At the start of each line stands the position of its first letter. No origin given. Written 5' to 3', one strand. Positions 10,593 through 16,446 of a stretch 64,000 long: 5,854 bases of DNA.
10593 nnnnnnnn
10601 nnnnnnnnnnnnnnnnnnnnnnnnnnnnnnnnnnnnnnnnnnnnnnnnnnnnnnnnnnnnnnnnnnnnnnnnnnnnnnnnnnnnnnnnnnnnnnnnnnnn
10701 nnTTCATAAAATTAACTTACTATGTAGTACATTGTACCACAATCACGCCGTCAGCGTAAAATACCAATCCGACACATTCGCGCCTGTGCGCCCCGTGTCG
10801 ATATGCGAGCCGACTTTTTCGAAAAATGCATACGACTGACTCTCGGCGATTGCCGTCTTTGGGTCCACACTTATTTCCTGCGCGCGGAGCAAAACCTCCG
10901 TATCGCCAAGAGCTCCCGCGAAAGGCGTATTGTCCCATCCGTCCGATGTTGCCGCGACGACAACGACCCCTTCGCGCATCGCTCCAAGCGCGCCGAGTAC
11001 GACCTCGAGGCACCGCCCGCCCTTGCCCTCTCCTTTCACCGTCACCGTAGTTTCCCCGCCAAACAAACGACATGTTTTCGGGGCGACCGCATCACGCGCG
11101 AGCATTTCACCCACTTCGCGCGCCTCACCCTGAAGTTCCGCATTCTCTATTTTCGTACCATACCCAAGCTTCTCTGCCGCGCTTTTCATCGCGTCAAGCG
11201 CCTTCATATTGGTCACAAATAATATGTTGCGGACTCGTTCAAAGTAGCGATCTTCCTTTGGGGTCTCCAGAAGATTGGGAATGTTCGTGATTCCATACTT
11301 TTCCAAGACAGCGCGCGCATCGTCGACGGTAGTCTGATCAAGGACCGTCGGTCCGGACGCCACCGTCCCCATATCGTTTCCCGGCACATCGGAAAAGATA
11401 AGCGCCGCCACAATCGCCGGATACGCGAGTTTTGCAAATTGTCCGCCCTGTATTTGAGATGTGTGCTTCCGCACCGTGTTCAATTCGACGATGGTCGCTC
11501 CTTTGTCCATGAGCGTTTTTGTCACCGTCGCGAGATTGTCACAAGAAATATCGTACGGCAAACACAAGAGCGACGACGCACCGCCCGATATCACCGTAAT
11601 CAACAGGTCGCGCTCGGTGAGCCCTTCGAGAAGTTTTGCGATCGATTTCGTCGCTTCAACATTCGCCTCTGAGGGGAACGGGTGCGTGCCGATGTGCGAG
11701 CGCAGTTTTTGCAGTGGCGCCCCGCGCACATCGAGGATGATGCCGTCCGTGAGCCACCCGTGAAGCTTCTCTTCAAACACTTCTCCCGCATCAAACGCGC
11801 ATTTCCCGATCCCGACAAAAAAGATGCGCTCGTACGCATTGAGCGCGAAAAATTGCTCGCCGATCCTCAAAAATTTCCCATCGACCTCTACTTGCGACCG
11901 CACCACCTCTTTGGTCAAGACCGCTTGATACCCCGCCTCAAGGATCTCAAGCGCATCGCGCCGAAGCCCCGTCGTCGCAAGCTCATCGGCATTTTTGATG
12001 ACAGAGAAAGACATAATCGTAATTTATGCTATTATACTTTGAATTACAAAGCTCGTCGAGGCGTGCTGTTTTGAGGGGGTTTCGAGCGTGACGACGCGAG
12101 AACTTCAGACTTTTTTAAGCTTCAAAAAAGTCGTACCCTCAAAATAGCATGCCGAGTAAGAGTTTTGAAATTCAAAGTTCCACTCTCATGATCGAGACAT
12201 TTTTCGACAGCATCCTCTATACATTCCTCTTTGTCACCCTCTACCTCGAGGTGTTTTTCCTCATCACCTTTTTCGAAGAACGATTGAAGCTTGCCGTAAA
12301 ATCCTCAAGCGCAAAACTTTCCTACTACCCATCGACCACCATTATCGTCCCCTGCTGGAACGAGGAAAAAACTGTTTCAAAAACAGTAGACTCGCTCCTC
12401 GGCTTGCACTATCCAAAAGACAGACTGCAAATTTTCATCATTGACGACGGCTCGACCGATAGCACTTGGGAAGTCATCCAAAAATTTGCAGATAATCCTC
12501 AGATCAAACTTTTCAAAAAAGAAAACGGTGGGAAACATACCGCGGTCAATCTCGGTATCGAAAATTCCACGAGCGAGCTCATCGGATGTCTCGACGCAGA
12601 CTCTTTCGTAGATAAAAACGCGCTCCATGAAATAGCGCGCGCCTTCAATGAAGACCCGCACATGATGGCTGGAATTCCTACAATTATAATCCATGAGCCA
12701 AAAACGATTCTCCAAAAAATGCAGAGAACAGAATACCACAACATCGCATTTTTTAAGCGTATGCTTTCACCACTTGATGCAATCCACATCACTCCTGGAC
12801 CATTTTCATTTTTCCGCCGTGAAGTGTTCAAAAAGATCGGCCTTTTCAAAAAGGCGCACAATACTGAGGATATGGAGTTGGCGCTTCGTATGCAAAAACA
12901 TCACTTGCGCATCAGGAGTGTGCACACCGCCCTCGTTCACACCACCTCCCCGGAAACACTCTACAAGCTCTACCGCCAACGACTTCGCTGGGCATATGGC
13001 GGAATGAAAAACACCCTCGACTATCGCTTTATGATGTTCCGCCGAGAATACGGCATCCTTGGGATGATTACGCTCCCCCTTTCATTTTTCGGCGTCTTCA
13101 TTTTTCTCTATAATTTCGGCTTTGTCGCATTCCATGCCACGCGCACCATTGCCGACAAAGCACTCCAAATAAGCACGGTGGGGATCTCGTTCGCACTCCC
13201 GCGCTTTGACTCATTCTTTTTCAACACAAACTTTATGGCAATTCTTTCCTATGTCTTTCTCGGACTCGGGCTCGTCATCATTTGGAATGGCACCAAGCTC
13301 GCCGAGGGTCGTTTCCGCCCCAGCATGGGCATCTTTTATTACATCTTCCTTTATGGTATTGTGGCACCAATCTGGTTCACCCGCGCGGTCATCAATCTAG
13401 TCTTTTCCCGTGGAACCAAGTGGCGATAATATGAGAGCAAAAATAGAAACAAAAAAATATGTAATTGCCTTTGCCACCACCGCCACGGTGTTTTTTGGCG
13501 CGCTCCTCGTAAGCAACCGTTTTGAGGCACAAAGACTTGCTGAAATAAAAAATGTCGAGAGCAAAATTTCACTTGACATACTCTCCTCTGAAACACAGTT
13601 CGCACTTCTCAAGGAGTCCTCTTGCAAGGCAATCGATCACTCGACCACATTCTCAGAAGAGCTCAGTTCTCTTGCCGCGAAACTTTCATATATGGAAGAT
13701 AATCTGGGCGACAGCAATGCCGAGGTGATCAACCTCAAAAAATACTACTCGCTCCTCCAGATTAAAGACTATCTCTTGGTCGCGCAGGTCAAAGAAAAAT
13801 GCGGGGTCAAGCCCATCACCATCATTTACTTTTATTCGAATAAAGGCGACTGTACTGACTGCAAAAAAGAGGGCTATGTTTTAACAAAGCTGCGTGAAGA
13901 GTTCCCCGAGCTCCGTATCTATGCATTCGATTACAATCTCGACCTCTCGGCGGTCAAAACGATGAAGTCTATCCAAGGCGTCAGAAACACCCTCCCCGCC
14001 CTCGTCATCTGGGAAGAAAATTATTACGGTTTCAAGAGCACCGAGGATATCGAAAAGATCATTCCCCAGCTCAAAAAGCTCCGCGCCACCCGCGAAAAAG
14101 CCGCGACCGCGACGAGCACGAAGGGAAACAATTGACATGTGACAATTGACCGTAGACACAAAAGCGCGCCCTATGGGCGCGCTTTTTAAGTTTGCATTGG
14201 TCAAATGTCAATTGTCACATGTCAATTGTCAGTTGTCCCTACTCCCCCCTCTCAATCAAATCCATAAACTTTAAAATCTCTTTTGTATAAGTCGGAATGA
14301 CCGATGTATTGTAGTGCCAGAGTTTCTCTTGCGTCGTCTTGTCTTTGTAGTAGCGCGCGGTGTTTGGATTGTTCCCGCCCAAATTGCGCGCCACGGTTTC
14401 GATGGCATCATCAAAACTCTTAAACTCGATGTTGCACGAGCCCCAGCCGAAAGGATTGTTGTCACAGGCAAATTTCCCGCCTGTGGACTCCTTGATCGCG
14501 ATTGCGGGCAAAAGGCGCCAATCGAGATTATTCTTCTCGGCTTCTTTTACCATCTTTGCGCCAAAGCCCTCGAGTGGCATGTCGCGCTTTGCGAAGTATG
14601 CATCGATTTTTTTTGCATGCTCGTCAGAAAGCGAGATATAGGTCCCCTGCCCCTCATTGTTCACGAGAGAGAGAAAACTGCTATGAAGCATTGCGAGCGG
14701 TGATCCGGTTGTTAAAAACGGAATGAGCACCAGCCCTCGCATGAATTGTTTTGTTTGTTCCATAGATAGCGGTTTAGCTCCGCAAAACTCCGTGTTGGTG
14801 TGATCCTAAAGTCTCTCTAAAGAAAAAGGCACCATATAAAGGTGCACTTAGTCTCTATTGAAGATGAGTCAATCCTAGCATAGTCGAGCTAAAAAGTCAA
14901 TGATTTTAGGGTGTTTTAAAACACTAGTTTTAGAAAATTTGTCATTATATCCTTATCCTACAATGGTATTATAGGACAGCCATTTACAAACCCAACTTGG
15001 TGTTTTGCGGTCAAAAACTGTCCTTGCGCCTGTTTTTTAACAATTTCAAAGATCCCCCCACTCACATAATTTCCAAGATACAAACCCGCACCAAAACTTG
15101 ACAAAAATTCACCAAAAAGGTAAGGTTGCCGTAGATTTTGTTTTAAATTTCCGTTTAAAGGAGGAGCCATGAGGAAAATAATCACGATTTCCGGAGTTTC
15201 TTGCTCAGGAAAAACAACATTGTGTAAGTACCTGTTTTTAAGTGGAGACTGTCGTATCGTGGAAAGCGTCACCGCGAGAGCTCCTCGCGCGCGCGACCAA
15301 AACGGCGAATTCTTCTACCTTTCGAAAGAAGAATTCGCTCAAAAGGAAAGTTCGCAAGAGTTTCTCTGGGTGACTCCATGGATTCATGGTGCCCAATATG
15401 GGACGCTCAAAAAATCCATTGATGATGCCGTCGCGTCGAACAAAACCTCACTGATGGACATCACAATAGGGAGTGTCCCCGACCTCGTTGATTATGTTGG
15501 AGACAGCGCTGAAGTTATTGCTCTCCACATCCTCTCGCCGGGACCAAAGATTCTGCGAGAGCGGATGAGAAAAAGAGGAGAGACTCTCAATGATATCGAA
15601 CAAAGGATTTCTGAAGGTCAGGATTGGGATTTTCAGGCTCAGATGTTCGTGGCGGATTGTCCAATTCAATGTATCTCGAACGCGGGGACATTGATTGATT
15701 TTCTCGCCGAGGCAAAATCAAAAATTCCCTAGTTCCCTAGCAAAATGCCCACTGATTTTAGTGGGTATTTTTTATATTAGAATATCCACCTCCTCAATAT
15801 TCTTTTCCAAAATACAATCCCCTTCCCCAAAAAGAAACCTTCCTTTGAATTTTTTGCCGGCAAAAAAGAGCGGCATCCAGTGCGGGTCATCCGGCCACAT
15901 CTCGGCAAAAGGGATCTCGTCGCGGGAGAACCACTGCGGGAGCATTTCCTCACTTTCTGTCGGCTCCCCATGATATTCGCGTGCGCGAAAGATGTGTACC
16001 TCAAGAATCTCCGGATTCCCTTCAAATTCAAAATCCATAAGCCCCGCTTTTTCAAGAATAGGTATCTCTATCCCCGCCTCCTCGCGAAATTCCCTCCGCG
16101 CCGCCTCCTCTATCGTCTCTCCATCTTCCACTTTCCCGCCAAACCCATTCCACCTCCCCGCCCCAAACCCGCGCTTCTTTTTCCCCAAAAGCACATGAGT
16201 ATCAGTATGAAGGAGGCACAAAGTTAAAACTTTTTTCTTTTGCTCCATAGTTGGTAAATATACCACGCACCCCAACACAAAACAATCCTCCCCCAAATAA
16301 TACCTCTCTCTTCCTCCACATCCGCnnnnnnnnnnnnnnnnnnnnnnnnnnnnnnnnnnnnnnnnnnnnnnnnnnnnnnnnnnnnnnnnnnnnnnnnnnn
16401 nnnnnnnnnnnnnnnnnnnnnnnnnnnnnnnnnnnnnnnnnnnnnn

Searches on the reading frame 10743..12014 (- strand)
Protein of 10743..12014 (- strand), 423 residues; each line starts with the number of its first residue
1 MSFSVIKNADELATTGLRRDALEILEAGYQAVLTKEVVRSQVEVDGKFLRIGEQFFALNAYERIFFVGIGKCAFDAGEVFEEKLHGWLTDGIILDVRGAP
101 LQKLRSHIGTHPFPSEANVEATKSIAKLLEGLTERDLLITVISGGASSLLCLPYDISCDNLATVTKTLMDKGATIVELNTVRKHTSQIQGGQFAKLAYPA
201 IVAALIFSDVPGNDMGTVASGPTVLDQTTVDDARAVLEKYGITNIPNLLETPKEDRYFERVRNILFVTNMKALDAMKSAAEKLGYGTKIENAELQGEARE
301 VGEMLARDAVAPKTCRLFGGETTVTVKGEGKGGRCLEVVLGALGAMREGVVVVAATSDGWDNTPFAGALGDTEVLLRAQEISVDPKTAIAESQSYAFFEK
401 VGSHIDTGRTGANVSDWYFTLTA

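Call 74: search_protein_families(library=pfam, proteins=[window:10743-12014:-], max_evalue=0.00001)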
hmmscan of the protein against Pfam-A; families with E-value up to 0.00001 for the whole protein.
window:10743-12014:- (423 aa): 2 families
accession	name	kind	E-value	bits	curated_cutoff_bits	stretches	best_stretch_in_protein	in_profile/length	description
PF13660.11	DUF4147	-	1.3e-62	211.7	23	1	21-247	2-227/234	Domain of unknown function (DUF4147)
PF05161.18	MOFRL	-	4.8e-26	91.5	28.3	1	315-416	2-106/106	MOFRL family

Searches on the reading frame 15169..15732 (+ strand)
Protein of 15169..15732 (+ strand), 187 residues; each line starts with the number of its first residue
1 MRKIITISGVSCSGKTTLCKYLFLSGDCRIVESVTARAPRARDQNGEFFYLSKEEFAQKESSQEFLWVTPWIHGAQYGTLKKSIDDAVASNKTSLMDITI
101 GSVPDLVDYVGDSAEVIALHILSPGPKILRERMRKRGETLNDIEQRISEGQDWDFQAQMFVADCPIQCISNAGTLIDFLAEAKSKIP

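Call 75: search_protein_families(library=pfam, proteins=[window:15169-15732:+], max_evalue=0.00001)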
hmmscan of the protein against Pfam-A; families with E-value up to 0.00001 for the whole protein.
window:15169-15732:+ (187 aa): 2 families
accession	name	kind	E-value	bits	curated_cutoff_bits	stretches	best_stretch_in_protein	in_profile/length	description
PF00625.27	Guanylate_kin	-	1e-12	48.6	25.2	1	2-148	2-148/182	Guanylate kinase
PF13238.12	AAA_18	-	1.6e-06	29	29.4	0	5-153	1-127/128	AAA domain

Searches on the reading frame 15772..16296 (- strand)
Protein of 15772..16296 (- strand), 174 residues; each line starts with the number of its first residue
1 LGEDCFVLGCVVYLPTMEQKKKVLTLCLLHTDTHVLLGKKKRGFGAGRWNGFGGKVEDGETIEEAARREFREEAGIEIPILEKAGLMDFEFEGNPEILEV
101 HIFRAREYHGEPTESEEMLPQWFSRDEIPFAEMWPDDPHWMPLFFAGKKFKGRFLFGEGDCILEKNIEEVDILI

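Call 75: search_protein_families(library=pfam, proteins=[window:15772-16296:-], max_evalue=0.00001)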
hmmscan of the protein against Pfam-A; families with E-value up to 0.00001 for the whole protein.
window:15772-16296:- (174 aa): 1 family
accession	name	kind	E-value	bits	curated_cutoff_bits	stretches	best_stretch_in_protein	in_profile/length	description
PF00293.34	NUDIX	-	3.1e-19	69.8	21.1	1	26-144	9-134/134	NUDIX domain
